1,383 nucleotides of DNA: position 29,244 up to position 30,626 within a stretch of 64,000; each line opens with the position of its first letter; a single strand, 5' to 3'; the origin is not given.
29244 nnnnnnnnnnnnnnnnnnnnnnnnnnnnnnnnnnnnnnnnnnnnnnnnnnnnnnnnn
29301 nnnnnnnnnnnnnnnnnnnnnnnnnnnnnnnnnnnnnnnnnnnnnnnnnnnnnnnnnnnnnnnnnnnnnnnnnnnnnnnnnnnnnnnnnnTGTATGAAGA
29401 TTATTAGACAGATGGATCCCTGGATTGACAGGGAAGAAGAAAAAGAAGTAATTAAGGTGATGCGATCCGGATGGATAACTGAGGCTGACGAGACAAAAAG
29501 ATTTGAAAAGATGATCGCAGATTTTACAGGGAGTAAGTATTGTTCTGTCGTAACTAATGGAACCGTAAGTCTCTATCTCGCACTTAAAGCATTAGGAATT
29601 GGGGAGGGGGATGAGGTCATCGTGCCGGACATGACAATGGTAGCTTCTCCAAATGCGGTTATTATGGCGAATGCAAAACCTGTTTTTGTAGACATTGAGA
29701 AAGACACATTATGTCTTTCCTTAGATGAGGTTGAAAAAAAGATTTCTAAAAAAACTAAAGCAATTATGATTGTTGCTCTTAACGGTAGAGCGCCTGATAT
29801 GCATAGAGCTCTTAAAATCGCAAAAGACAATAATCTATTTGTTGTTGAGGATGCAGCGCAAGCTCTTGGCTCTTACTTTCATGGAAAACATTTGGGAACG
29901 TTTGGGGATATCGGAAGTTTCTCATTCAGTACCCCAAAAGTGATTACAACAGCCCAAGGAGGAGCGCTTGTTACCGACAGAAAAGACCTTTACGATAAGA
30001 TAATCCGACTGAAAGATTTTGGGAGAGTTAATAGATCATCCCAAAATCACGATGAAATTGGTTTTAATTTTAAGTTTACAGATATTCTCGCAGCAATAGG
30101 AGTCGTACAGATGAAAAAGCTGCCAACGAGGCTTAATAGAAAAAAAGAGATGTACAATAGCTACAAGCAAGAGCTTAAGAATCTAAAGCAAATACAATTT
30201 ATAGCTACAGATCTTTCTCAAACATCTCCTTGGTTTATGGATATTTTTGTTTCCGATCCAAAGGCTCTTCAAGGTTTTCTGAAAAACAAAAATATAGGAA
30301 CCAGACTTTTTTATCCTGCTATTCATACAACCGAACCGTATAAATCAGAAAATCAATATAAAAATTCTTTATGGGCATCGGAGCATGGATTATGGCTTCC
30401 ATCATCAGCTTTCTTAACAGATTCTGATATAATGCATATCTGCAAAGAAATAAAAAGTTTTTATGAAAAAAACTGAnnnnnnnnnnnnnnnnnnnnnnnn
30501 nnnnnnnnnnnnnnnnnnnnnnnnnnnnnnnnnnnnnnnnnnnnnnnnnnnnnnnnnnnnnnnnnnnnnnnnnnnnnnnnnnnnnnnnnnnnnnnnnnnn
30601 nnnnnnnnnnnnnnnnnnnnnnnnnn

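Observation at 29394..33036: Aminotransferase, Gmd-like, Fcl/ColC-like and LbH acetyltransferase block: a GDP-hexose branch feeding several deoxy/amino sugars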

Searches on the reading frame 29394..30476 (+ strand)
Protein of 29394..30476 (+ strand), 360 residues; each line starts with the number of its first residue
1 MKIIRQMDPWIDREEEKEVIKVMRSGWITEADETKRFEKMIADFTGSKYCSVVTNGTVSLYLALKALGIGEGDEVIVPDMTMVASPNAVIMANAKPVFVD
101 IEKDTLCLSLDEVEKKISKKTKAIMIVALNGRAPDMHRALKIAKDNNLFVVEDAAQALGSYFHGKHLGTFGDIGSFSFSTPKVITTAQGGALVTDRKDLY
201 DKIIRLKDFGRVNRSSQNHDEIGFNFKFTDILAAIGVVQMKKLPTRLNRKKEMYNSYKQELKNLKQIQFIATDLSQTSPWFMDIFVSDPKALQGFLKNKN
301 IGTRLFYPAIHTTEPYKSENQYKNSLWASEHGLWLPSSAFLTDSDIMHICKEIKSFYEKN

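Call 4: search_protein_families(library=pfam, proteins=[window:29394-30476:+])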
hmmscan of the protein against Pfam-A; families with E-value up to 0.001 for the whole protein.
window:29394-30476:+ (360 aa): 4 families
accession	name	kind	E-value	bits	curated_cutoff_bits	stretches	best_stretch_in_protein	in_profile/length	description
PF01041.23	DegT_DnrJ_EryC1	-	1e-101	341.2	19.8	1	11-353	3-359/360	DegT/DnrJ/EryC1/StrS aminotransferase family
PF00266.25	Aminotran_5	-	6.6e-09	35.6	21.5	1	38-329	49-358/371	Aminotransferase class-V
PF01212.27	Beta_elim_lyase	-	8.6e-07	29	27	1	30-267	30-271/288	Beta-eliminating lyase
PF01053.26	Cys_Met_Meta_PP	-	6e-05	22.2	27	1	34-163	54-183/381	Cys/Met metabolism PLP-dependent enzyme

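Call 5: search_protein_families(library=ncbifam, proteins=[window:29394-30476:+])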
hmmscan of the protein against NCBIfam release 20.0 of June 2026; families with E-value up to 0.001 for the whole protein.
window:29394-30476:+ (360 aa): 26 families (the best 25 are shown)
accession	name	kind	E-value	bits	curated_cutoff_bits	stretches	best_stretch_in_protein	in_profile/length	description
TIGR04181.1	NHT_00031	hypoth_equivalog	2e-79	267.1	420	1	8-338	5-359/359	LegC family aminotransferase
TIGR03588.1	PseC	equivalog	4.8e-69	233.1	423.5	1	9-355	7-378/380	UDP-4-amino-4,6-dideoxy-N-acetyl-beta-L-altrosamine transaminase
NF008658.2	PRK11658.1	equivalog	2.6e-62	210.7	631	1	8-357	9-377/379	UDP-4-amino-4-deoxy-L-arabinose aminotransferase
TIGR04427.1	PLP_DesI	equivalog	5.8e-56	190.3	650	1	19-354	38-380/390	dTDP-4-dehydro-6-deoxyglucose aminotransferase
NF008687.0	PRK11706.1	equivalog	7.7e-54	182.9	375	1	9-357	7-374/375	dTDP-4-amino-4,6-dideoxygalactose transaminase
NF011936.0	PRK15407.1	equivalog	1.1e-52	179.2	423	2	11-212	44-253/440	lipopolysaccharide biosynthesis protein RfbH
TIGR02379.1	ECA_wecE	subfamily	1.6e-41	142.4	434.85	1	16-271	14-278/376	dTDP-4-amino-4,6-dideoxy-D-glucose transaminase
NF004975.0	PRK06348.1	equivalog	6e-10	38.6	549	1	47-154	89-202/384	pyridoxal phosphate-dependent aminotransferase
NF041091.1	asp_aminotase_Arch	equivalog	6.6e-10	38.4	550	1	52-154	91-200/376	aspartate aminotransferase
NF005817.0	PRK07683.1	equivalog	7.7e-08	31.4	575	1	52-154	93-201/387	aminotransferase A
NF005816.0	PRK07682.1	equivalog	9.6e-08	31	620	1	53-153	95-202/390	aminotransferase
NF004621.0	PRK05957.1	equivalog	7.3e-07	28.3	498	1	49-132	90-172/389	pyridoxal phosphate-dependent aminotransferase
NF006229.0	PRK08361.1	equivalog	7.7e-07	28.4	624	1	52-156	97-208/391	aspartate aminotransferase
NF004769.0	PRK06107.1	equivalog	1.1e-06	27.7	617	1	52-127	97-173/402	aspartate transaminase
NF006230.0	PRK08363.1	equivalog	3e-06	26.3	534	1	53-158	99-210/398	alanine aminotransferase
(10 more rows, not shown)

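Call 8: search_solved_structures(query=window:29394-30476:+, max_evalue=1e-10, show_alignments=1)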
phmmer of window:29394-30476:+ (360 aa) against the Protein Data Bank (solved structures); distinct sequences matched with E-value up to 1e-10: 56.
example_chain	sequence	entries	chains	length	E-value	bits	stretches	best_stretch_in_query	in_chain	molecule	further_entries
7b0m_AAA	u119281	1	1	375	2.3e-58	201.2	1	13-353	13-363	Sugar aminotransferase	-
3bn1_A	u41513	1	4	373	6.8e-53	183.2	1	8-349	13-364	Perosamine synthetase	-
3dr7_A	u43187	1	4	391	8.1e-53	182.9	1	8-349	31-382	Putative perosamine synthetase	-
3dr4_A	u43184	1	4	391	5.5e-52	180.2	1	8-349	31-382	Putative perosamine synthetase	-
4lc3_A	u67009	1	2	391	1e-51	179.3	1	9-352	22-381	Putative UDP-4-amino-4-deoxy-l-arabinose--oxoglutarate aminotransferase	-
7b0d_A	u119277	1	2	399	2.6e-51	178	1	12-351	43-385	Glutamine--scyllo-inositol transaminase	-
1o61_A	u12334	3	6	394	4e-51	177.4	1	11-302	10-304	aminotransferase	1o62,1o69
4ztc_A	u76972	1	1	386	4.8e-49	170.5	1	10-353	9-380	Aminotransferase homolog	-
5k8b_A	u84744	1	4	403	1.5e-48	168.9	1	33-271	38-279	8-amino-3,8-dideoxy-alpha-D-manno-octulosonate transaminase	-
3frk_A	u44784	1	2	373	3.1e-48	167.9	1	14-318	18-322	QdtB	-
2c7t_A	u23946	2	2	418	2.3e-47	165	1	25-213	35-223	GLUTAMINE-2-DEOXY-SCYLLO-INOSOSE AMINOTRANSFERASE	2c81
5w71_A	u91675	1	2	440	2.6e-47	164.8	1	25-213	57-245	L-glutamine:2-deoxy-scyllo-inosose aminotransferase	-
1mdo_A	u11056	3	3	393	3.4e-47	164.4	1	11-349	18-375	ArnB aminotransferase | UDP-4-amino-4-deoxy-L-arabinose--oxoglutarate aminotransferase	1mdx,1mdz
4oca_A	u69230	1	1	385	2.2e-46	161.8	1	11-349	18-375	UDP-4-amino-4-deoxy-L-arabinose--oxoglutarate aminotransferase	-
9bgp_A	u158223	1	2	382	3.9e-46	161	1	8-350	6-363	aminotransferase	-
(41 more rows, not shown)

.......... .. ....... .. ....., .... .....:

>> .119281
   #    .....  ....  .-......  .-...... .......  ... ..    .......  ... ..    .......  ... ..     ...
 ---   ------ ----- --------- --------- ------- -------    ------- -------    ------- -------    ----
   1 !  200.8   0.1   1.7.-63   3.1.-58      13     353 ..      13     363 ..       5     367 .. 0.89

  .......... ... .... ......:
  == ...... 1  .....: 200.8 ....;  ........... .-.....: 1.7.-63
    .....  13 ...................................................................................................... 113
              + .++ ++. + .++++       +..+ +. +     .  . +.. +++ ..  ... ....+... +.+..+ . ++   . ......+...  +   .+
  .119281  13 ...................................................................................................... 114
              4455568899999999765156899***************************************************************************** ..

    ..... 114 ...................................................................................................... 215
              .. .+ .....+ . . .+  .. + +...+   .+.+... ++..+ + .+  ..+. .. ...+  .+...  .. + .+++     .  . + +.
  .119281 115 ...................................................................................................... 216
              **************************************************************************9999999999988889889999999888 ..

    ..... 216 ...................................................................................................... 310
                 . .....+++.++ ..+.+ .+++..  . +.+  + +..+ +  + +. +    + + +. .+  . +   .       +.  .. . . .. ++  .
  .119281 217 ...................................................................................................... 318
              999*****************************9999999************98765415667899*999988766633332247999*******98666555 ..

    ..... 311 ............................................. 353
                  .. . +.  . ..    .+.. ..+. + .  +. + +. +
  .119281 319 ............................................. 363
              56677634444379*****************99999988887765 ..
